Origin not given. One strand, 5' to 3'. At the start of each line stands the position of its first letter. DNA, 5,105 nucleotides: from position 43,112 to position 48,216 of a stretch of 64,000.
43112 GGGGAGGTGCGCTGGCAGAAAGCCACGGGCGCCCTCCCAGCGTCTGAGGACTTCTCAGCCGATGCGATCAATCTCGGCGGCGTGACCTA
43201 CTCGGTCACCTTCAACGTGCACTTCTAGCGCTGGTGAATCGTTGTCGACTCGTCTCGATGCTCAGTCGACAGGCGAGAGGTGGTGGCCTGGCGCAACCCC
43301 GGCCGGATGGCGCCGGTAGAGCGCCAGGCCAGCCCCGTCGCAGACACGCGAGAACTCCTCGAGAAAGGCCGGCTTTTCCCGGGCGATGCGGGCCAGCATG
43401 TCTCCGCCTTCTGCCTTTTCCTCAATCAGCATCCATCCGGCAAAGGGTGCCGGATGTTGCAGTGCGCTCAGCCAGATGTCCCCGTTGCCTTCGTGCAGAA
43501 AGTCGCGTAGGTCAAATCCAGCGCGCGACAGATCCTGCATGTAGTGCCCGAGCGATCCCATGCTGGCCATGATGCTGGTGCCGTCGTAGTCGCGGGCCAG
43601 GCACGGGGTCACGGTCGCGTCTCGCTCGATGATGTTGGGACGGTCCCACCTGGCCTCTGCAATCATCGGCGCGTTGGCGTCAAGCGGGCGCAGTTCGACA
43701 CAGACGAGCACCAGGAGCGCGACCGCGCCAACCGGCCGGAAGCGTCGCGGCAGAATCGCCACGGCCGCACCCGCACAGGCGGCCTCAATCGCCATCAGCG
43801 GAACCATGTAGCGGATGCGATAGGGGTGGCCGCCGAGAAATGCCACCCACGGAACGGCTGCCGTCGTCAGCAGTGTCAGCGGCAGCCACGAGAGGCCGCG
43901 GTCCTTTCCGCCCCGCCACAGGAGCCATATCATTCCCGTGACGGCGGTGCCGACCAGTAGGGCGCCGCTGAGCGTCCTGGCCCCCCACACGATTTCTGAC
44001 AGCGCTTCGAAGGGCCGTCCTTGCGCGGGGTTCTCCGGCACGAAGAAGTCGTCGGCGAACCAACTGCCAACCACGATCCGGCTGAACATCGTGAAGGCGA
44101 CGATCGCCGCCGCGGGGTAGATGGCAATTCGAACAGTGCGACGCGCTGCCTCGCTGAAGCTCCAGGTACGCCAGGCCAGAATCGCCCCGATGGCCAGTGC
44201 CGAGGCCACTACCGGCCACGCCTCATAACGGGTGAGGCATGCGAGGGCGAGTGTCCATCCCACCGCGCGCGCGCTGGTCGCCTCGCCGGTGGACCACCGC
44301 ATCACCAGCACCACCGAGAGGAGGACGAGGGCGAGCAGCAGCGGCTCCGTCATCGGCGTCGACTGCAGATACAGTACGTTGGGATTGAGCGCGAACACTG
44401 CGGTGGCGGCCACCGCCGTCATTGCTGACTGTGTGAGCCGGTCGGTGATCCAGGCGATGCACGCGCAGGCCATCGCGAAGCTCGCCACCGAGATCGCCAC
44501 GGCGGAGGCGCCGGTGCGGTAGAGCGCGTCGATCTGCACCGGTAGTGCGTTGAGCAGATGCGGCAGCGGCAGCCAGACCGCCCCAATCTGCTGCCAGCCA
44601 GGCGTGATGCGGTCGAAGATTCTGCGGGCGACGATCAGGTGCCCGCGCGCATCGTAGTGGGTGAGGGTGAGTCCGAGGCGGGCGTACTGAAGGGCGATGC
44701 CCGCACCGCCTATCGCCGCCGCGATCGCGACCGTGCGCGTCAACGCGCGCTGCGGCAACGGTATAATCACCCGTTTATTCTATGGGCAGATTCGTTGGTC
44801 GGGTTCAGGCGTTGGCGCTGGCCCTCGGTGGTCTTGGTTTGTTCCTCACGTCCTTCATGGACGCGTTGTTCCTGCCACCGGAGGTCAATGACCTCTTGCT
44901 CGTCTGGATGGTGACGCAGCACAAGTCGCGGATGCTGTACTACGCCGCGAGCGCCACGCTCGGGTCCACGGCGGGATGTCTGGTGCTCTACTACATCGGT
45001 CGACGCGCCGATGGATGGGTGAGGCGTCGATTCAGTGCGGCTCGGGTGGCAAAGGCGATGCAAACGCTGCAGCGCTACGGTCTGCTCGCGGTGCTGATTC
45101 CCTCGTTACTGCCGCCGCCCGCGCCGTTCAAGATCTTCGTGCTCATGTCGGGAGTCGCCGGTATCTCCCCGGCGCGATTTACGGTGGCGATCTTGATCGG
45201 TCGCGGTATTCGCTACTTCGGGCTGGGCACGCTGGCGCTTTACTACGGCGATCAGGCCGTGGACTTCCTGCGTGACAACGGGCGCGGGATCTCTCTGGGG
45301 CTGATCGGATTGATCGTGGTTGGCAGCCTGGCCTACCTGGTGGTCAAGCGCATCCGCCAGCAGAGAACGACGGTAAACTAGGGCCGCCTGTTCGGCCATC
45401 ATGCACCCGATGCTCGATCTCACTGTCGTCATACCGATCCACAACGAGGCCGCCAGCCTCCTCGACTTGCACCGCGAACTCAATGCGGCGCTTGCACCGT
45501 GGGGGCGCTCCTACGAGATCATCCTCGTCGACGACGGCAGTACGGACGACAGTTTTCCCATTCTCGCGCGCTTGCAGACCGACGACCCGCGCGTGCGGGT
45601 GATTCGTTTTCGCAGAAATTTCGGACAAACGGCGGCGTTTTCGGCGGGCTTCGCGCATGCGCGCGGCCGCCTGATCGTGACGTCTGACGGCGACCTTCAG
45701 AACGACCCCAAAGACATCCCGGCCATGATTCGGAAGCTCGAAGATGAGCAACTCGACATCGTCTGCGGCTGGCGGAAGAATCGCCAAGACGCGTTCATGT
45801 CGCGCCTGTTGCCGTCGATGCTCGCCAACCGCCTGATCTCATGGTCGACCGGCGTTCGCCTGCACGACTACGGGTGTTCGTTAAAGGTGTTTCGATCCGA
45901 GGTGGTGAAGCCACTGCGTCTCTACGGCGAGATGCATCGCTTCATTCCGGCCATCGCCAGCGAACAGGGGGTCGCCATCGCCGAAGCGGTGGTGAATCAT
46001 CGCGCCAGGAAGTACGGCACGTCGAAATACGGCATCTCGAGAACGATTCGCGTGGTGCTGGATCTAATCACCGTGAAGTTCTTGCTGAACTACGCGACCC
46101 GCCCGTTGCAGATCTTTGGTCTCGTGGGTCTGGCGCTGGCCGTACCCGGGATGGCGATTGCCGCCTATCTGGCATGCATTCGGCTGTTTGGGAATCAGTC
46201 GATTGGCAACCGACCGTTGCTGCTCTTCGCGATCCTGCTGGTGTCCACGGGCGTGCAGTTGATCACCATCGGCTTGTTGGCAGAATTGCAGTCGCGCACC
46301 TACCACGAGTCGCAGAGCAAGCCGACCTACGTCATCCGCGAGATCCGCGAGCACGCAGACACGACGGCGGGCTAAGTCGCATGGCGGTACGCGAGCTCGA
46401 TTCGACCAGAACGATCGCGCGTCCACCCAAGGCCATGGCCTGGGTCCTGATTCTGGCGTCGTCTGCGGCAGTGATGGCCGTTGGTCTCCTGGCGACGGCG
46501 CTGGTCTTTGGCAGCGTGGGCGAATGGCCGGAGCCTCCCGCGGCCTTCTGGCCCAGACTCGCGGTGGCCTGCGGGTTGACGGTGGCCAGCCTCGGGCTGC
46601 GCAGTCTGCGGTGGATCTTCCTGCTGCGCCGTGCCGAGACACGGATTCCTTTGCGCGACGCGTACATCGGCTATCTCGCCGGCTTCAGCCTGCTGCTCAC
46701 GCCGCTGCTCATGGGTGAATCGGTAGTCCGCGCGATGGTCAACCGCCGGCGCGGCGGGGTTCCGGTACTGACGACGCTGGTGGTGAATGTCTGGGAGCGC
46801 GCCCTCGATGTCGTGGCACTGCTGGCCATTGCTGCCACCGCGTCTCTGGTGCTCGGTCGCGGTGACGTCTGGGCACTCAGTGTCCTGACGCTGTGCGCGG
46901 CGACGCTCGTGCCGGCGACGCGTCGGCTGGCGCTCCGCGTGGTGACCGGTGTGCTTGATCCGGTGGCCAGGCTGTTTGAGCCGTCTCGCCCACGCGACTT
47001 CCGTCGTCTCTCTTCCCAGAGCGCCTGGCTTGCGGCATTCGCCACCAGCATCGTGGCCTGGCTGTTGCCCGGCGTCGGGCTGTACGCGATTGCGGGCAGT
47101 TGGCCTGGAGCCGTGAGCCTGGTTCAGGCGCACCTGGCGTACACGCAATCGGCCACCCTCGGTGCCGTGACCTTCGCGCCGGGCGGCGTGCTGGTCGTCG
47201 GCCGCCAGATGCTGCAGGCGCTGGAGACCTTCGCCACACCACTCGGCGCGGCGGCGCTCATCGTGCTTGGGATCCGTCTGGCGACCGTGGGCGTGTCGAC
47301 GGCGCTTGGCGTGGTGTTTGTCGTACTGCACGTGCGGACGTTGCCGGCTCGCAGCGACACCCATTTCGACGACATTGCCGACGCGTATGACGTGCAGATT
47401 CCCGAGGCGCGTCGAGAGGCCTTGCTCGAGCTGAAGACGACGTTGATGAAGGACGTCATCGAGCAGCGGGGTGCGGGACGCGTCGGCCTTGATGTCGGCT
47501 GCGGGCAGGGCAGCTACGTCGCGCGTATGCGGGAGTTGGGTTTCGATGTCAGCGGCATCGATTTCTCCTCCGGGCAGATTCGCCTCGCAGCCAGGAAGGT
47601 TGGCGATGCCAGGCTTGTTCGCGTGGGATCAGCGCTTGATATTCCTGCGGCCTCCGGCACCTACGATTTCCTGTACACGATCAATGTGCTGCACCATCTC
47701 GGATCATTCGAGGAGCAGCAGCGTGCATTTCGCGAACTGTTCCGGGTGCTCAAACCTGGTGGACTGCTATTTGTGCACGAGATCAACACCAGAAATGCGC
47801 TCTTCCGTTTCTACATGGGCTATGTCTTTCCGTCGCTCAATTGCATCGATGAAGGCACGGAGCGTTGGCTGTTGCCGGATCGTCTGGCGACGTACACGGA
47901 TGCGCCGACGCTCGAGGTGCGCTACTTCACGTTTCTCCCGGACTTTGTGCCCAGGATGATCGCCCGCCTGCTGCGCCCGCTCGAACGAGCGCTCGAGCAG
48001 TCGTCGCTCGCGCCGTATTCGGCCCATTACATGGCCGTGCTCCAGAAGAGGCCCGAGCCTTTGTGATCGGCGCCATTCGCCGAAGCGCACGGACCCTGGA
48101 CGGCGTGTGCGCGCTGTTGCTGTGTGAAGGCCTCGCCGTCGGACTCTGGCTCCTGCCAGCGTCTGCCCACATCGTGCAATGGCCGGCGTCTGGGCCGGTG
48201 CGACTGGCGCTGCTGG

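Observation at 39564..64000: Recurring module: ArnT-like GT-C glycosyltransferase followed by a small OM beta-barrel and, twice, a repeat lipoprotein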

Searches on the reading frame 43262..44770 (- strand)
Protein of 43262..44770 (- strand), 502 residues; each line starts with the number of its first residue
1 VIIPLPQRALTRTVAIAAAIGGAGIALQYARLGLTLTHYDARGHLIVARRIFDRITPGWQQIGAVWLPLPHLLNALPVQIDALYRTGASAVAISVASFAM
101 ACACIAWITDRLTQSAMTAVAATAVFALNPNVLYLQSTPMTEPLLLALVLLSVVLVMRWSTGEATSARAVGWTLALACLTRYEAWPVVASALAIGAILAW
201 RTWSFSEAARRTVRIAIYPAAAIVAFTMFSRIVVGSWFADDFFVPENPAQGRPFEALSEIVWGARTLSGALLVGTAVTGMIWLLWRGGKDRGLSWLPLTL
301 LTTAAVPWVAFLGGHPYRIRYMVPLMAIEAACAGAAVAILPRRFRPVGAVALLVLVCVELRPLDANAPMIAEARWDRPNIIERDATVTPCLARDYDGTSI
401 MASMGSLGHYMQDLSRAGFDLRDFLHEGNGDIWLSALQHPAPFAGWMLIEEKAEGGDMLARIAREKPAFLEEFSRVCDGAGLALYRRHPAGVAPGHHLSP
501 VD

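Call 5: search_protein_families(library=pfam, proteins=[window:43262-44770:-], max_evalue=0.01)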
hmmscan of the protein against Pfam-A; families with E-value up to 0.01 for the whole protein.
window:43262-44770:- (502 aa): 1 family
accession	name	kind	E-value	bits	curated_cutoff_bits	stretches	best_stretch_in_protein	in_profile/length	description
PF02366.24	PMT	-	0.00064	19.8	22.7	1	100-239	95-238/245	Dolichyl-phosphate-mannose-protein mannosyltransferase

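Call 6: search_protein_families(library=ncbifam, proteins=[window:43262-44770:-], max_evalue=0.01)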
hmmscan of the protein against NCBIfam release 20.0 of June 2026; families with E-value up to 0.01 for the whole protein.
window:43262-44770:- (502 aa): 0 families

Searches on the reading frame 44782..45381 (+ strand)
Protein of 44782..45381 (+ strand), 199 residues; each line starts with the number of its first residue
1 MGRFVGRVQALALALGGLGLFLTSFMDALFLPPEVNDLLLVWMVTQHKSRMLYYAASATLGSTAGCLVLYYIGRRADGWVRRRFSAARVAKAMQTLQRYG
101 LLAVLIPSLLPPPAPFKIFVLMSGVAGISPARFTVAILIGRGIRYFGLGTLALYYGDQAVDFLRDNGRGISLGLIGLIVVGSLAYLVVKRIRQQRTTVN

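Call 5: search_protein_families(library=pfam, proteins=[window:44782-45381:+], max_evalue=0.01)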
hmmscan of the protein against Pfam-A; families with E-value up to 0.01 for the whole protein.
window:44782-45381:+ (199 aa): 1 family
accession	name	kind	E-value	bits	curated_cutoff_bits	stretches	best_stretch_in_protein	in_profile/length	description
PF09335.16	VTT_dom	-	2.7e-12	47.7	33.9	1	55-147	20-116/123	VTT domain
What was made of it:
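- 44782..45381 (+): DedA/VTT-domain protein, a putative polyprenyl-phosphate recycling flippase. PF09335, E 2.7e-12 (call 5).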

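Call 79: search_protein_families(library=ncbifam, proteins=[window:44782-45381:+], max_evalue=0.00001)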
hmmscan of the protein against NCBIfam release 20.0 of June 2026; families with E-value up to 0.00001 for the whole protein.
window:44782-45381:+ (199 aa): 0 families

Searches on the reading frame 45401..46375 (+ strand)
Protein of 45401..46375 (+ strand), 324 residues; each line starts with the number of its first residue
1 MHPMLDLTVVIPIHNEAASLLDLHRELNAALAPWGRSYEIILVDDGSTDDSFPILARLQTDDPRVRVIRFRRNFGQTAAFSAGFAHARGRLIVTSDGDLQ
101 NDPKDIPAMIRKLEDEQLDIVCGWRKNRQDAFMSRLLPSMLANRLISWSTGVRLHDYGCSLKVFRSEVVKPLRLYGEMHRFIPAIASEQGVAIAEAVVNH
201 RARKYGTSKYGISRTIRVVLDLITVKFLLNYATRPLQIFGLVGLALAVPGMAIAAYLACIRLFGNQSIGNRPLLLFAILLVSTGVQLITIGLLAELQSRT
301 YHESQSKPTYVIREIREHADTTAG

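Call 5: search_protein_families(library=pfam, proteins=[window:45401-46375:+], max_evalue=0.01)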
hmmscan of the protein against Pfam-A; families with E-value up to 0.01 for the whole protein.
window:45401-46375:+ (324 aa): 4 families
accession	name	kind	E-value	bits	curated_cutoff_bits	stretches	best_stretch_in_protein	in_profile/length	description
PF00535.33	Glycos_transf_2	-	1.2e-32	113.7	23.3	1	8-169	1-164/168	Glycosyl transferase family 2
PF13641.12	Glyco_tranf_2_3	-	0.00057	20.4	27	1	7-123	3-121/230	Glycosyltransferase like family 2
PF10111.15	Glyco_tranf_2_2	-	0.0042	17.1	27.3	1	8-106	1-99/276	Glycosyltransferase like family 2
PF00750.26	tRNA-synt_1d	-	0.0066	15.9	23.3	1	75-137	188-250/349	tRNA synthetases class I (R), catalytic domain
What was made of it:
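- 45401..46375 (+): ArnC/GtrB-type polyprenyl-phosphate glycosyltransferase (GT2 with two C-terminal TM helices). PF00535, E 1e-32 (call 5).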

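Call 78: search_solved_structures(query=window:45401-46375:+, max_evalue=0.00001)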
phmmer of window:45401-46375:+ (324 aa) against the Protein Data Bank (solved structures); distinct sequences matched with E-value up to 0.00001: 12.
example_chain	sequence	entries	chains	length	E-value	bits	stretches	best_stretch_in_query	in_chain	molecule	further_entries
9hwj_A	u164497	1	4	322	2.8e-62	214.3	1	1-315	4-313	Undecaprenyl-phosphate 4-deoxy-4-formamido-L-arabinose transferase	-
9bhc_C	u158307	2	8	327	3.5e-59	204.1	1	3-315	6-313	Undecaprenyl-phosphate 4-deoxy-4-formamido-L-arabinose transferase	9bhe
8vxh_A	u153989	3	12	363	5.1e-59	203.6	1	3-315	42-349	Undecaprenyl-phosphate 4-deoxy-4-formamido-L-arabinose transferase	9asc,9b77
5eke_A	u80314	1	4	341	4.8e-31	111.7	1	4-314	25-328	Uncharacterized glycosyltransferase sll0501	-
5ekp_C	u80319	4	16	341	6.5e-31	111.2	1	4-314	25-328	Uncharacterized glycosyltransferase sll0501 | Glycosyltransferase sll0501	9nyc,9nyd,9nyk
9nye_A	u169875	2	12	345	6.8e-31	111.2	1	4-314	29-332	Glycosyltransferase sll0501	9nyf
5mlz_A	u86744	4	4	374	2.8e-12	50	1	5-125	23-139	Dolichol monophosphate mannose synthase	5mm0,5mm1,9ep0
5hea_A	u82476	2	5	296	1.1e-08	38.3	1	7-130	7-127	Putative glycosyltransferase (GalT1)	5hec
8vh7_A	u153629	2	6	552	3.4e-07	33.4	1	8-98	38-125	Heparosan synthase B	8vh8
8viw_A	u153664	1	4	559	3.4e-07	33.3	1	8-98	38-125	Heparosan synthase B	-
2z87_A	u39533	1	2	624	3.6e-06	30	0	25-129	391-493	Chondroitin synthase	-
2z86_A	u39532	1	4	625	3.6e-06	30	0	25-129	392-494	Chondroitin synthase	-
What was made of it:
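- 45401..46375 (+): Full-length match to the ArnC structure 9hwj (E 2.8e-62) and to GtrB 5ekp (E 6.5e-31) (call 78).
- Closest known: Arn pathway for lipid A modification. Same: The best solved-structure match of the GT2 is ArnC (E 2.8e-62, call 78).
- The GT2 matches ArnC over its full length (E 2.8e-62) and GtrB (E 6.5e-31) (call 78).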

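Call 79: search_protein_families(library=ncbifam, proteins=[window:45401-46375:+], max_evalue=0.00001)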
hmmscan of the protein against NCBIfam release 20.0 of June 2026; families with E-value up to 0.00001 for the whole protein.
window:45401-46375:+ (324 aa): 14 families
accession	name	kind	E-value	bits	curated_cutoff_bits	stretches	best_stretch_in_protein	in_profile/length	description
NF007986.1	PRK10714.1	equivalog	4e-66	223.2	529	1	4-315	5-311/316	undecaprenyl-phosphate 4-deoxy-4-formamido-L-arabinose transferase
NF047588.1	GlcsyltransPgfSStrep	equivalog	2.7e-42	145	500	1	6-314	2-304/308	glycosyltransferase PgfS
TIGR04182.1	glyco_TIGR04182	equivalog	1.1e-18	67.7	325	1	6-303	1-288/293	S-layer glycoprotein N-glycosyltransferase AglJ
NF058614.1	PPMAGASynPpgS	equivalog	1.5e-15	57.3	370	1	6-209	1-205/226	polyprenyl-phospho-N-acetylgalactosaminyl synthase PpgS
TIGR03965.1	mycofact_glyco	equivalog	1.1e-14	54.2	280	1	6-123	75-189/467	mycofactocin biosynthesis glycosyltransferase MftF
TIGR03937.1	PgaC_IcaA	equivalog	1.3e-14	54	422.3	1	7-122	47-160/407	poly-beta-1,6-N-acetyl-D-glucosamine synthase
NF007482.0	PRK10073.1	equivalog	6e-13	48.5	423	1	6-121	7-118/334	glycosyltransferase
NF041875.1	EPS_EpsD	equivalog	2.9e-12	46.6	370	1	7-123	1-114/325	exopolysaccharide biosynthesis glycosyltransferase EpsD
TIGR03111.1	glyc2_xrt_Gpos1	hypoth_equivalog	4.3e-10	39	363.95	1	6-119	50-163/439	TIGR03111 family XrtG-associated glycosyltransferase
NF047683.1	TeichurnBiosyTuaG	equivalog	2.2e-09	37.3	400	1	31-105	29-103/252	teichuronic acid biosynthesis protein TuaG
TIGR04283.1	glyco_like_mftF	equivalog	3.7e-09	36.5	182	1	7-216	1-198/221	TIGR04283 family arsenosugar biosynthesis glycosyltransferase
TIGR04242.1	nodulat_NodC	equivalog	3.2e-08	33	550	1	6-137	49-182/395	chitooligosaccharide synthase NodC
NF045692.1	OglycostaseCruG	equivalog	3.3e-07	29.6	600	1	6-121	42-160/386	2'-O-glycosyltransferase CruG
NF038302.1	EPS_HpsE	equivalog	1.8e-06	27.1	300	1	5-98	1-96/307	hormogonium polysaccharide biosynthesis glycosyltransferase HpsE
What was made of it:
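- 45401..46375 (+): Below the NCBIfam ArnC equivalog cut-off (223 against 529 bits, call 79).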

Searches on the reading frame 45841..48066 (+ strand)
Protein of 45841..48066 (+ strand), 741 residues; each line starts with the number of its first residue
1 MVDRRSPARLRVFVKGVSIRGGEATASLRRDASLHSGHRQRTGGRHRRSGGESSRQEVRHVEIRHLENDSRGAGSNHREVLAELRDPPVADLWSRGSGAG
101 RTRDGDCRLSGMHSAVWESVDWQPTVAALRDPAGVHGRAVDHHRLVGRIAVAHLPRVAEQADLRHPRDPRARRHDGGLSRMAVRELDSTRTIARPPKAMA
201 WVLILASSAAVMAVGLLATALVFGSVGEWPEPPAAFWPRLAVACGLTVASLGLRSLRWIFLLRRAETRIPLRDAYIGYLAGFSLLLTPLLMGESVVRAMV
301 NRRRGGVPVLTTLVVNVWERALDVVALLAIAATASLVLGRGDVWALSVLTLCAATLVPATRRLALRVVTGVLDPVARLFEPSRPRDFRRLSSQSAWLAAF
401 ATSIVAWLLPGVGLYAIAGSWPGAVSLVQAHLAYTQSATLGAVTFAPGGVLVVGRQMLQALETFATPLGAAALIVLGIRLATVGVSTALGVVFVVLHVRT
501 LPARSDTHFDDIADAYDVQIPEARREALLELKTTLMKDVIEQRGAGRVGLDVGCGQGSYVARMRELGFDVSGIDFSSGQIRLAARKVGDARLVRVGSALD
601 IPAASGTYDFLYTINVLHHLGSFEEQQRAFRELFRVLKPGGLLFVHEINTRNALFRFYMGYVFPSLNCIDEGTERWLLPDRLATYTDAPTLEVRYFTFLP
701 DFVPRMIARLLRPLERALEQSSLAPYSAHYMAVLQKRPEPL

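Call 3: search_protein_families(library=pfam, proteins=[window:45841-48066:+], max_evalue=0.01)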
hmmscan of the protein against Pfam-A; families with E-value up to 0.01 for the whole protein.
window:45841-48066:+ (741 aa): 9 families
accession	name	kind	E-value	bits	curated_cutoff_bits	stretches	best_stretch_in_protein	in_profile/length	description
PF08241.18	Methyltransf_11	-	9.6e-22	77.9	21.2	1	550-645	1-95/95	Methyltransferase domain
PF03706.18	LPG_synthase_TM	-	1.6e-19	70.9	33.4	1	237-490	33-302/302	Lysylphosphatidylglycerol synthase TM region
PF13649.12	Methyltransf_25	-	8.3e-18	65.3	27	1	550-641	2-97/97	Methyltransferase domain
PF08242.18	Methyltransf_12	-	7e-15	56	30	1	550-643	1-98/98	Methyltransferase domain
PF13489.12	Methyltransf_23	-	3.9e-14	53.1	27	1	543-651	20-122/164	Methyltransferase domain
PF13847.12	Methyltransf_31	-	1.8e-11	44.3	27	1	550-654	8-118/145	Methyltransferase domain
PF01209.24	Ubie_methyltran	-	1.2e-08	35.1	20.1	1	533-651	37-157/233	ubiE/COQ5 methyltransferase family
PF02353.26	CMAS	-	3.4e-07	30.3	27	1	545-652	62-171/273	Mycolic acid cyclopropane synthetase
PF05148.21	Methyltransf_8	-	0.0084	16.4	27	0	540-652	67-163/219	Hypothetical methyltransferase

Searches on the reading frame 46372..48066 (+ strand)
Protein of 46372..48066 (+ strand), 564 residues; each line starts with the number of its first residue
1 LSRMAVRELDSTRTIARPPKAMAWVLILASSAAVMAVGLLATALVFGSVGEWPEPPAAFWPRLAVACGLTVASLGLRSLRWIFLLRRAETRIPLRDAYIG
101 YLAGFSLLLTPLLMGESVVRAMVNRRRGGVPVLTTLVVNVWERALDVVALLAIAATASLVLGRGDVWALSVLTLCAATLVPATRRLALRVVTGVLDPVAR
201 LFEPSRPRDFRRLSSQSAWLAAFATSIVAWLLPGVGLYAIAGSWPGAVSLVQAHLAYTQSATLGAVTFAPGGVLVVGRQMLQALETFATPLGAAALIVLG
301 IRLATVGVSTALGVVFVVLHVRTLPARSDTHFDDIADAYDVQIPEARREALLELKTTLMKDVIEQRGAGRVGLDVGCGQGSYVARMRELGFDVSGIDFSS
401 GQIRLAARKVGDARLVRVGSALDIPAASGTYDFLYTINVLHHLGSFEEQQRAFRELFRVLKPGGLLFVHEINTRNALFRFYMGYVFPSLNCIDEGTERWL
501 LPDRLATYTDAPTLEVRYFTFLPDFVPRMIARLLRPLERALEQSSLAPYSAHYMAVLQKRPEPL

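Call 75: search_protein_families(library=pfam, proteins=[window:46372-48066:+], max_evalue=0.05)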
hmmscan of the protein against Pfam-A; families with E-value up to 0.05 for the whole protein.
window:46372-48066:+ (564 aa): 12 families
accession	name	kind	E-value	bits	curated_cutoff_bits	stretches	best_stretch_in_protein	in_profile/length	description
PF08241.18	Methyltransf_11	-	5.9e-22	78.6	21.2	1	373-468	1-95/95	Methyltransferase domain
PF03706.18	LPG_synthase_TM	-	9.2e-20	71.7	33.4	1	60-313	33-302/302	Lysylphosphatidylglycerol synthase TM region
PF13649.12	Methyltransf_25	-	4.6e-18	66.1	27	1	373-464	2-97/97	Methyltransferase domain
PF08242.18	Methyltransf_12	-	4.9e-15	56.5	30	1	373-466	1-98/98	Methyltransferase domain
PF13489.12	Methyltransf_23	-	2.6e-14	53.7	27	1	366-474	20-122/164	Methyltransferase domain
PF13847.12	Methyltransf_31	-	1.2e-11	44.9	27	1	373-477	8-118/145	Methyltransferase domain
PF01209.24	Ubie_methyltran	-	7.5e-09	35.7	20.1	1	356-474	37-157/233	ubiE/COQ5 methyltransferase family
PF02353.26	CMAS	-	2.2e-07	30.9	27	1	368-475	62-171/273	Mycolic acid cyclopropane synthetase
PF05148.21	Methyltransf_8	-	0.005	17.2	27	1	363-475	67-163/219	Hypothetical methyltransferase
PF03848.20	TehB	-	0.016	15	20.4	1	372-464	34-128/193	Tellurite resistance protein TehB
PF03141.22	Methyltransf_29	-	0.03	13.4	23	0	361-466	110-215/506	Putative S-adenosyl-L-methionine-dependent methyltransferase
PF20922.3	Anamorsin_N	-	0.046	13.9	27.1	0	427-473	48-92/163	Anamorsin, N-terminal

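Call 79: search_protein_families(library=ncbifam, proteins=[window:46372-48066:+], max_evalue=0.00001)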
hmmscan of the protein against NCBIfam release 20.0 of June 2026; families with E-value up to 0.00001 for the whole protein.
window:46372-48066:+ (564 aa): 14 families
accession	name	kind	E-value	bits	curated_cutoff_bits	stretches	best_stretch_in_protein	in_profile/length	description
NF045667.1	MTase_DVU1556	equivalog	2e-14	53.6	155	1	373-475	27-126/213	DVU_1556 family methyltransferase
NF043040.1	corrin_prot_MT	hypoth_equivalog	4e-14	52.6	180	1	336-480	12-160/216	corrinoid protein-associated methyltransferase CpaM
TIGR01934.1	MenG_MenH_UbiE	subfamily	1.9e-11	43.7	158.35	1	332-489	5-167/223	ubiquinone/menaquinone biosynthesis methyltransferase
NF001241.0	PRK00216.1-2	equivalog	5.4e-11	42.6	327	1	330-486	15-167/231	demethylmenaquinone methyltransferase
NF001244.0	PRK00216.1-5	equivalog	4.7e-10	39.1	216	1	332-476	14-161/236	bifunctional demethylmenaquinone methyltransferase/2-methoxy-6-polyprenyl-1,4-benzoquinol methylase UbiE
TIGR01983.1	UbiG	equivalog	7e-10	38.6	102.95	1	372-475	53-158/228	bifunctional 2-polyprenyl-6-hydroxyphenol methylase/3-demethylubiquinol 3-O-methyltransferase UbiG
TIGR00374.1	TIGR00374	subfamily_domain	6.5e-09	35.6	43.2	0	63-158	32-128/323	flippase-like domain-containing protein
NF001243.0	PRK00216.1-4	equivalog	9.8e-09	34.9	235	1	330-485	11-173/237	demethylmenaquinone methyltransferase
TIGR02752.1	MenG_heptapren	equivalog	1.1e-08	34.9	419.85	1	331-486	10-172/231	demethylmenaquinone methyltransferase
NF040703.1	cyclopro_CfaB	exception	1.3e-08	34.1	650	1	369-475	160-270/393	C17 cyclopropane fatty acid synthase CfaB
NF007610.0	PRK10258.1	equivalog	7.2e-08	32.1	342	1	358-466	33-136/251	malonyl-ACP O-methyltransferase BioC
NF008686.0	PRK11705.1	equivalog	3.5e-07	29.6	400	1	369-476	168-273/383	cyclopropane fatty acyl phospholipid synthase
TIGR02021.1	BchM-ChlM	equivalog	7e-06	25.6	158.9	0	355-454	41-141/218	magnesium protoporphyrin IX methyltransferase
NF040539.1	AST_met_ArsM_2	exception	9.6e-06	25.6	240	0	357-466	46-161/262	putative arsinothricin biosynthesis methyltransferase ArsM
